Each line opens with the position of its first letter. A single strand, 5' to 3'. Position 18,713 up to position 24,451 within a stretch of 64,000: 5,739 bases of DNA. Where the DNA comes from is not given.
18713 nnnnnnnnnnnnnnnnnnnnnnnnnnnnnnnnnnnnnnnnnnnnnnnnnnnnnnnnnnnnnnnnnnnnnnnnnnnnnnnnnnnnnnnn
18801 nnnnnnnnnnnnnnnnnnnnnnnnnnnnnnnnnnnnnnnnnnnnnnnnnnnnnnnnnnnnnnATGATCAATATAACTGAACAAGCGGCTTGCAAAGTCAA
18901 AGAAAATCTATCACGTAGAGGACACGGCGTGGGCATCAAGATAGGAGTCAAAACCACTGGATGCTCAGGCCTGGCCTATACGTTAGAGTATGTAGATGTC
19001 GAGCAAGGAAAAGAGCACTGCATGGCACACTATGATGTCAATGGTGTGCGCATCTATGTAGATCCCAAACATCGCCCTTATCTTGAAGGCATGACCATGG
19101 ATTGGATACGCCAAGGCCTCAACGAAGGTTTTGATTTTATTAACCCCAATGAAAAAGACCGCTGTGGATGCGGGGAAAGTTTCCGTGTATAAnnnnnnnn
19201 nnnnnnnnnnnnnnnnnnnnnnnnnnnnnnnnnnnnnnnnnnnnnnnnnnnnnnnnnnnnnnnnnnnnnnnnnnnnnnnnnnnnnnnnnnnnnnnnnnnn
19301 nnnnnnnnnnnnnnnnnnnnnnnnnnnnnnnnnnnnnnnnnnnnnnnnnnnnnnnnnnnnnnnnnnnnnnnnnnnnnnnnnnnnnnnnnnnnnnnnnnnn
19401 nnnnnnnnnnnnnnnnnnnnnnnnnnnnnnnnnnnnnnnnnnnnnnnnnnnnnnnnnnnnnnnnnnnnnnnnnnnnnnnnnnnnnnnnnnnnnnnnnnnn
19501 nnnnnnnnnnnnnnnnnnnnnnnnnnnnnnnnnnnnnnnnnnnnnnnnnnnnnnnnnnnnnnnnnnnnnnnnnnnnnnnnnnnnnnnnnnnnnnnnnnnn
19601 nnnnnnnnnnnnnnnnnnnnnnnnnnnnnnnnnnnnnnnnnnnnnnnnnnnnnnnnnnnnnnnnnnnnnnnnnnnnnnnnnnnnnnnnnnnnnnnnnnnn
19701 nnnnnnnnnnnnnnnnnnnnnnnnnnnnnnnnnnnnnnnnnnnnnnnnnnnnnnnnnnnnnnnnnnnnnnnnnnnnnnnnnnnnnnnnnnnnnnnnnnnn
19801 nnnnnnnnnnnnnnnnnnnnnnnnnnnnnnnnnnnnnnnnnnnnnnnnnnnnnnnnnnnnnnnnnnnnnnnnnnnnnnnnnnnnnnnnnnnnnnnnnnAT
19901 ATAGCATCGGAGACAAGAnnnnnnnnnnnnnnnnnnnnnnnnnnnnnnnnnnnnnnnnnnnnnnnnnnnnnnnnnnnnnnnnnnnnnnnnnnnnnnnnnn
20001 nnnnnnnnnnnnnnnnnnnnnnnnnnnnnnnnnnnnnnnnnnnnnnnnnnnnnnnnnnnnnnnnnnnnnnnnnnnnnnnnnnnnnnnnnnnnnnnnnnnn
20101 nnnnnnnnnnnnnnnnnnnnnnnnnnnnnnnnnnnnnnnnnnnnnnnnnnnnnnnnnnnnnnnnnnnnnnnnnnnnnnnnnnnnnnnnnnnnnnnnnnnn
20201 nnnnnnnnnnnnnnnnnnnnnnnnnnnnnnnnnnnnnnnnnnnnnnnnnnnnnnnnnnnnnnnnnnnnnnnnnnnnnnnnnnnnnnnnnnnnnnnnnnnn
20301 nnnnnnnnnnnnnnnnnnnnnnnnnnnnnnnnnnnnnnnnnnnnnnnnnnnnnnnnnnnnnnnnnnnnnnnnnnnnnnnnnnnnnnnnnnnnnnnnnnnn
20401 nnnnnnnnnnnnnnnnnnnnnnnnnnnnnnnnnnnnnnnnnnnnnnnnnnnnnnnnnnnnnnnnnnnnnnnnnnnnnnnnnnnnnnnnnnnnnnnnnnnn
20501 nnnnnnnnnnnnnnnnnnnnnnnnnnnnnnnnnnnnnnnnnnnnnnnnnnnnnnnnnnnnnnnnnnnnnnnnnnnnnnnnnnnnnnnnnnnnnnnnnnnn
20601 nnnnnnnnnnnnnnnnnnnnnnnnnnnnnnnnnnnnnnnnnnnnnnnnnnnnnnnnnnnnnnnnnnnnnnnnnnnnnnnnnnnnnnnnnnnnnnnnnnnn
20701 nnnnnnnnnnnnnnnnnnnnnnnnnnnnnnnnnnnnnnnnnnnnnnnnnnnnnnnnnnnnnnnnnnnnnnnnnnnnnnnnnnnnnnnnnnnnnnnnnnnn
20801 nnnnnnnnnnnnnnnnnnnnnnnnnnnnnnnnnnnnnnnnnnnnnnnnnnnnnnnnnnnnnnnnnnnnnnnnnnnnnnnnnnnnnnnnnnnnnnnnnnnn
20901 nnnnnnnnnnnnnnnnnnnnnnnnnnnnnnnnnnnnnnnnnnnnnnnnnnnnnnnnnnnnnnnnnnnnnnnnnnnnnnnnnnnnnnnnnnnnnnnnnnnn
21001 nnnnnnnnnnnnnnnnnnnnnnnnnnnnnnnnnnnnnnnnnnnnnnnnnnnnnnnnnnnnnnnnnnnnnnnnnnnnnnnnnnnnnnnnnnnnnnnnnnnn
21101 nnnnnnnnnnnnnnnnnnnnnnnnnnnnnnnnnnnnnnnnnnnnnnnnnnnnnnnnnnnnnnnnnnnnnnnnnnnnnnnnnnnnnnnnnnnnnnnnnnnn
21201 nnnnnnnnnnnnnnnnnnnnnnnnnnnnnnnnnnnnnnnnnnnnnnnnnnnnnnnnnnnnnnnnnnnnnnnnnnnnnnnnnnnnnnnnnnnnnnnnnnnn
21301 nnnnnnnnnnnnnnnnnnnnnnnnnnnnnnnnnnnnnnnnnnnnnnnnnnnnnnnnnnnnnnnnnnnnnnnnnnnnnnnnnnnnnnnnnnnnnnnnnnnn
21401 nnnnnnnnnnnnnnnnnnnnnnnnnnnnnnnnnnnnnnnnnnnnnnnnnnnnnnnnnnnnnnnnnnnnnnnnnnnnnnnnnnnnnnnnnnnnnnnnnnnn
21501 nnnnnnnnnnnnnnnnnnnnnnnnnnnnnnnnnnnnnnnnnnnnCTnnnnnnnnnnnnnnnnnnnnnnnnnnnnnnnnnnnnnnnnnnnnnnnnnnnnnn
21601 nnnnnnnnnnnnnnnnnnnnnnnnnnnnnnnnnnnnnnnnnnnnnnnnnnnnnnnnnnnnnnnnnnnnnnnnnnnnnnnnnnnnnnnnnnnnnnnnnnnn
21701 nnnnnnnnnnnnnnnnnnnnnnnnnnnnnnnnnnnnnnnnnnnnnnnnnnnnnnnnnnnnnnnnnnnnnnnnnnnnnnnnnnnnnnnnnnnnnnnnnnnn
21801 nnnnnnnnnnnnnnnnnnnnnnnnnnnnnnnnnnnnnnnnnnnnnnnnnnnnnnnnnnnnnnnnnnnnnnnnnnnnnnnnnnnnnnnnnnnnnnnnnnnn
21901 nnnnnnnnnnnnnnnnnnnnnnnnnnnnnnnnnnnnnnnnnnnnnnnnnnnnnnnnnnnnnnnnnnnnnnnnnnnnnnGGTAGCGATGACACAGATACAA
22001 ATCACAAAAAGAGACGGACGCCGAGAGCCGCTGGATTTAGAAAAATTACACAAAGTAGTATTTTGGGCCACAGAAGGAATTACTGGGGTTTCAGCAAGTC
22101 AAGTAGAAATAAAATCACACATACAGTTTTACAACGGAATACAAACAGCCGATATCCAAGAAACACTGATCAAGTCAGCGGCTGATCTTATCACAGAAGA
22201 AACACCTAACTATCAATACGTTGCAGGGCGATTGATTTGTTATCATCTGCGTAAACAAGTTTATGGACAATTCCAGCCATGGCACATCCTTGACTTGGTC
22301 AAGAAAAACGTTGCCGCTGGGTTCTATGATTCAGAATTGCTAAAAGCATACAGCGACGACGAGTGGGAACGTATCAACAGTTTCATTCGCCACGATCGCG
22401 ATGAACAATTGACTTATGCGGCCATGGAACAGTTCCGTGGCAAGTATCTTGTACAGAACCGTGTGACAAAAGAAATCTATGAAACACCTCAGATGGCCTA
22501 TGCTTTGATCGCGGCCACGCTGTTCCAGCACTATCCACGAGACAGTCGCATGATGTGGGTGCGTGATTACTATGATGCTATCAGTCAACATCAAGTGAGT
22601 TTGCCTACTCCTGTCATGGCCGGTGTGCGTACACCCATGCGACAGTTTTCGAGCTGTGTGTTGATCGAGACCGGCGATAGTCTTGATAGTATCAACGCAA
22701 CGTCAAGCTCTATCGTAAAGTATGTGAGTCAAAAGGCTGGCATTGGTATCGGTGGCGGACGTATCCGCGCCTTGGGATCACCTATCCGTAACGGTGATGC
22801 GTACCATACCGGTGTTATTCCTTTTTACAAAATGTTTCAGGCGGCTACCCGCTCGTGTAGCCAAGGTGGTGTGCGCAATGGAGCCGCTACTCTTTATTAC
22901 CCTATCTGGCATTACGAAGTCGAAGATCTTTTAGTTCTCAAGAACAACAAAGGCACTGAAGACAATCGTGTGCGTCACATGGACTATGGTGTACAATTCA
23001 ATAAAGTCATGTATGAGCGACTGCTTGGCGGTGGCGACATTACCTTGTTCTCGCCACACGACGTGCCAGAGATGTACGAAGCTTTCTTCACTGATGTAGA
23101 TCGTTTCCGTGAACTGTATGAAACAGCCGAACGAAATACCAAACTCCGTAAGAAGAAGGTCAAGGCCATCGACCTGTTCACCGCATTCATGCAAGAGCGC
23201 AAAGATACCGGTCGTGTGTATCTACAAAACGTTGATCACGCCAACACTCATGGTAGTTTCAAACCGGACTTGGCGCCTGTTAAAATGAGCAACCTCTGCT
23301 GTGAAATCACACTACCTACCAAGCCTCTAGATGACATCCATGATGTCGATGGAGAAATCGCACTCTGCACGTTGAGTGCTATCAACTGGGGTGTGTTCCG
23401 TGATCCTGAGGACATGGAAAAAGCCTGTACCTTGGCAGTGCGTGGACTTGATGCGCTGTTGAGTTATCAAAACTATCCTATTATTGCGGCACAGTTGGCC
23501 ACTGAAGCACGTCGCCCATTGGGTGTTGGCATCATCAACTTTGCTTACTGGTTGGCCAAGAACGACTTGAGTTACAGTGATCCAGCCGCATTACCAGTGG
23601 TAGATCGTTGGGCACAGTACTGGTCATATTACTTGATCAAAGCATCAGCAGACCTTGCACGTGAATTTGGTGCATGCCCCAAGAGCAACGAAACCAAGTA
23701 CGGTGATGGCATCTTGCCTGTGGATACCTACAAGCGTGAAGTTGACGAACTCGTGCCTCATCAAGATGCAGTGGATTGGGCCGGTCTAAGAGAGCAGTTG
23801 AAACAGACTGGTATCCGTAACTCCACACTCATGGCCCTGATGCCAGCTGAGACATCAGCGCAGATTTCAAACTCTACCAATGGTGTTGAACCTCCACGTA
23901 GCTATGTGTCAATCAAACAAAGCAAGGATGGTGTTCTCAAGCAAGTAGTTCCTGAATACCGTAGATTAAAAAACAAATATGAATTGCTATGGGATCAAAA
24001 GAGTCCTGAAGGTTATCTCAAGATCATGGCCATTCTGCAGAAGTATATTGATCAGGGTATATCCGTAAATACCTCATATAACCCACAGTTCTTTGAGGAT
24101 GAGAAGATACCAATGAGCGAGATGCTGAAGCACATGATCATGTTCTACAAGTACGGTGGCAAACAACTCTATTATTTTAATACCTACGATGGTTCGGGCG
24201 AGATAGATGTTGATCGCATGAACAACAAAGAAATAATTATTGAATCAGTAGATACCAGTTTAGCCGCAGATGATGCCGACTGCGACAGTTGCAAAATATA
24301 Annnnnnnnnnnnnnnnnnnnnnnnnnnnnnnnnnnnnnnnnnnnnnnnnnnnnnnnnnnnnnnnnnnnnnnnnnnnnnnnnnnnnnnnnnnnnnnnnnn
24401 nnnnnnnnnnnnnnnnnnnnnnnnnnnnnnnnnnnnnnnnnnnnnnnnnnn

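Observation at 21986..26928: nrdA-nrdB-isocitrate lyase-glutaredoxin arrangement: glyoxylate-shunt enzyme inside the nucleotide-reduction operon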

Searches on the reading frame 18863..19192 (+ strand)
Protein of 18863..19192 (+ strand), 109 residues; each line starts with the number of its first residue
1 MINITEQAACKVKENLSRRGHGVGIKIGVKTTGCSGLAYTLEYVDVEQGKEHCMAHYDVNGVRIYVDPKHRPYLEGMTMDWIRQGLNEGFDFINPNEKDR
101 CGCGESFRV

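Call 3: search_protein_families(library=pfam, proteins=[window:18863-19192:+])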
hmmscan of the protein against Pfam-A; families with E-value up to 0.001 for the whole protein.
window:18863-19192:+ (109 aa): 1 family
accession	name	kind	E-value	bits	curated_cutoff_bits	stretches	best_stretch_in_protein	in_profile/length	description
PF01521.26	Fe-S_biosyn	-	7.6e-16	58.8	26.3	1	2-105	3-110/110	Iron-sulphur cluster biosynthesis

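Call 67: search_protein_families(library=ncbifam, proteins=[window:18863-19192:+], max_evalue=0.001)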
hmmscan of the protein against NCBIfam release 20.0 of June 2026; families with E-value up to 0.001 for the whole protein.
window:18863-19192:+ (109 aa): 9 families
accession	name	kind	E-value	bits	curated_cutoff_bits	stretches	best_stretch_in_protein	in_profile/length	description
TIGR02011.1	IscA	equivalog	1.6e-38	131.2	150.6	1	2-109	1-105/105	iron-sulfur cluster assembly protein IscA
NF007049.0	PRK09502.1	equivalog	3.2e-33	114.1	181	1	2-109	3-107/107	iron-sulfur cluster assembly protein IscA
TIGR00049.1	TIGR00049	subfamily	2.8e-28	98.2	58.8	1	2-109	1-106/106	iron-sulfur cluster assembly accessory protein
TIGR01997.1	sufA_proteo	equivalog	6e-28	97.1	136.2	1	2-109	3-107/107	Fe-S cluster assembly scaffold SufA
NF007050.0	PRK09504.1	equivalog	1.1e-25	90.1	161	1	2-109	18-122/122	Fe-S cluster assembly scaffold SufA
NF010147.0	PRK13623.1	equivalog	1.8e-14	53.9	117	1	2-109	10-115/115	iron-sulfur cluster insertion protein ErpA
NF038090.1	IscA_HesB_Se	subfamily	9.5e-07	29.1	85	1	1-104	1-100/101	IscA/HesB family protein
TIGR03341.1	YhgI_GntY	equivalog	6.2e-06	26.1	269.35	1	2-98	1-96/190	Fe-S biogenesis protein NfuA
NF008392.0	PRK11190.1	equivalog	5.6e-05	23.1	268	1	1-100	1-99/192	Fe-S biogenesis protein NfuA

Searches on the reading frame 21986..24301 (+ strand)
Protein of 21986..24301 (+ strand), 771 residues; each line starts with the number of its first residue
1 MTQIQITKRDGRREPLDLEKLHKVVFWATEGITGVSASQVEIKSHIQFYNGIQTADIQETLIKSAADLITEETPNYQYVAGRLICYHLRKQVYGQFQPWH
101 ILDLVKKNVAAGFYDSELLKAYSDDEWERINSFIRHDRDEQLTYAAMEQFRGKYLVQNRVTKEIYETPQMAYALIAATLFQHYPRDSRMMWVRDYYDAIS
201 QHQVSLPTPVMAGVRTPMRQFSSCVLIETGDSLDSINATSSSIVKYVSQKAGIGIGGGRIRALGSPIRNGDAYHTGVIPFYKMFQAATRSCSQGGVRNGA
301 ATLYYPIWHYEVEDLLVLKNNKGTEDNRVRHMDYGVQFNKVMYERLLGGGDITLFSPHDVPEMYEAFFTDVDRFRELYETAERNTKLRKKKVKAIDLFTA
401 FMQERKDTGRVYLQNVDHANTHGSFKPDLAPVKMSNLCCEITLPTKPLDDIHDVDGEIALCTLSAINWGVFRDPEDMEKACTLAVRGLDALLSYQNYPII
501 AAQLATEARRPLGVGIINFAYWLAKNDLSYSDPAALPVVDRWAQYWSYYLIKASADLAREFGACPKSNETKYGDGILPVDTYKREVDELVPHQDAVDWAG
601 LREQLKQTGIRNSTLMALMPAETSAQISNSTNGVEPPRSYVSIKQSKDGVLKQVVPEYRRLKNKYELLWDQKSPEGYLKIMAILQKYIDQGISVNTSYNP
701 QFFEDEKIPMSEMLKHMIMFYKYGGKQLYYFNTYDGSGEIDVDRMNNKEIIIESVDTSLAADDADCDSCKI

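Call 3: search_protein_families(library=pfam, proteins=[window:21986-24301:+])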
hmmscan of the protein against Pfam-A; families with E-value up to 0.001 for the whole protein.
window:21986-24301:+ (771 aa): 3 families
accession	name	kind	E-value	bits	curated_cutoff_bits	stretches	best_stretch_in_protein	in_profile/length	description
PF02867.20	Ribonuc_red_lgC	-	7e-122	408.1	23.9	1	222-731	1-523/523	Ribonucleotide reductase, barrel domain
PF00317.26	Ribonuc_red_lgN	-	2.2e-16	60.1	28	1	141-218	2-76/77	Ribonucleotide reductase, all-alpha domain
PF03477.21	ATP-cone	-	4.3e-14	53.3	25.8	1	4-90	1-87/88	ATP cone domain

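Call 4: search_protein_families(library=ncbifam, proteins=[window:21986-24301:+])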
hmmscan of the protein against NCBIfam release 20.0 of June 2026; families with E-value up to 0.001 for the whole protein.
window:21986-24301:+ (771 aa): 19 families
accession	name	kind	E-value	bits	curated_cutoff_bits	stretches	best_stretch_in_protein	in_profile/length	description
NF006578.0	PRK09103.1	equivalog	0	1190.4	813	1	2-759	3-749/761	class 1a ribonucleoside-diphosphate reductase subunit alpha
TIGR02506.1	NrdE_NrdA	equivalog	5e-157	524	341.05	1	144-733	1-615/616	ribonucleoside-diphosphate reductase subunit alpha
NF006279.0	PRK08447.1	equivalog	2.3e-108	363.6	1082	2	4-447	2-435/789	ribonucleoside-diphosphate reductase subunit alpha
NF005483.0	PRK07088.1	equivalog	1.4e-94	317.8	1214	1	3-732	2-750/764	ribonucleoside-diphosphate reductase subunit alpha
NF005544.0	PRK07207.1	equivalog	2.4e-91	307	965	1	2-671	147-823/965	ribonucleoside-diphosphate reductase subunit alpha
NF006665.0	PRK09209.1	equivalog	4.6e-91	306.3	1057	1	2-734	8-749/761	ribonucleoside-diphosphate reductase subunit alpha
NF009028.0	PRK12364.1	equivalog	2.7e-82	277.1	1377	1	51-732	142-828/842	ribonucleoside-diphosphate reductase subunit alpha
NF005101.0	PRK06539.1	equivalog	3.4e-79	266.8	988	1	3-649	2-653/822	ribonucleoside-diphosphate reductase subunit alpha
NF009029.0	PRK12365.1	equivalog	5.8e-72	243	1350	1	4-657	236-891/1046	ribonucleoside-diphosphate reductase subunit alpha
TIGR04170.1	RNR_1b_NrdE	exception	2.3e-61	208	750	1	109-742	53-690/698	class 1b ribonucleoside-diphosphate reductase subunit alpha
NF006577.0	PRK09102.1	equivalog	2e-52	178.3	620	2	133-360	16-229/604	ribonucleoside-diphosphate reductase subunit alpha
TIGR02504.1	NrdJ_Z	equivalog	9.3e-44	150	399.95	1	159-664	13-502/606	adenosylcobalamin-dependent ribonucleoside-diphosphate reductase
NF006417.0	PRK08665.1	equivalog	8.7e-31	106.9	961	1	138-661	8-469/759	vitamin B12-dependent ribonucleotide reductase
TIGR02510.1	NrdE-prime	equivalog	2.2e-26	92.5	602.25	2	173-348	42-209/560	ribonucleoside-diphosphate reductase subunit alpha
NF005010.0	PRK06406.1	subfamily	2e-17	62.8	1125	1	189-566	217-557/771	vitamin B12-dependent ribonucleotide reductase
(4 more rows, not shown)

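Call 48: find_related_loci(query=window:21986-24301:+, collection=viral_contigs, flank=7000)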
Query window:21986-24301:+ (771 aa) in viral_contigs; peptide patterns used: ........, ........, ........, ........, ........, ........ (x = any residue, [..] = any of these).
515 stretches matched a pattern; 513 encode a relative of the query (tblastn E <= 1e-3); the best 80 are kept; 80 distinct loci.
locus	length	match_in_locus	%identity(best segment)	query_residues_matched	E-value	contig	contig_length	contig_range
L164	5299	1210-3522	96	1-771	0e+0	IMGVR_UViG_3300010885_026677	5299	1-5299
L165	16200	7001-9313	95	1-771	0e+0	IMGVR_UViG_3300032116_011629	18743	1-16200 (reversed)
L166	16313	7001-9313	95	1-771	0e+0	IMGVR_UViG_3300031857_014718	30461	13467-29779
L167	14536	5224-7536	95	1-771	0e+0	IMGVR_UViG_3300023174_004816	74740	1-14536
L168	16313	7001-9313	95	1-771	0e+0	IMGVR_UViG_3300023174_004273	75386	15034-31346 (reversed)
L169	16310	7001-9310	95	1-771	0e+0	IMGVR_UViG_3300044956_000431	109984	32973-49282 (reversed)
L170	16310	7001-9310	95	1-771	0e+0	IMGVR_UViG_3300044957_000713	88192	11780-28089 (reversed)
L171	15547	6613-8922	93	1-771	0e+0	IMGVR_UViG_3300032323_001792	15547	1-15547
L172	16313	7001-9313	90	1-771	0e+0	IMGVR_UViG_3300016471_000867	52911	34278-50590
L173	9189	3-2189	95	43-771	0e+0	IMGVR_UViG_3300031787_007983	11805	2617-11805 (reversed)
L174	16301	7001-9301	91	4-771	0e+0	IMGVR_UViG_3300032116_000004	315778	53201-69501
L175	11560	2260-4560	91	4-771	0e+0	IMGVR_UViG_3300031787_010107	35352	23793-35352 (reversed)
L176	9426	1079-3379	91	4-771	0e+0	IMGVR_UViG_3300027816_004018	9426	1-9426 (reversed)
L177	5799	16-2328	88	1-771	0e+0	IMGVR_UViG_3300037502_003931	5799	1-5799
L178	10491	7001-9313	87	1-771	0e+0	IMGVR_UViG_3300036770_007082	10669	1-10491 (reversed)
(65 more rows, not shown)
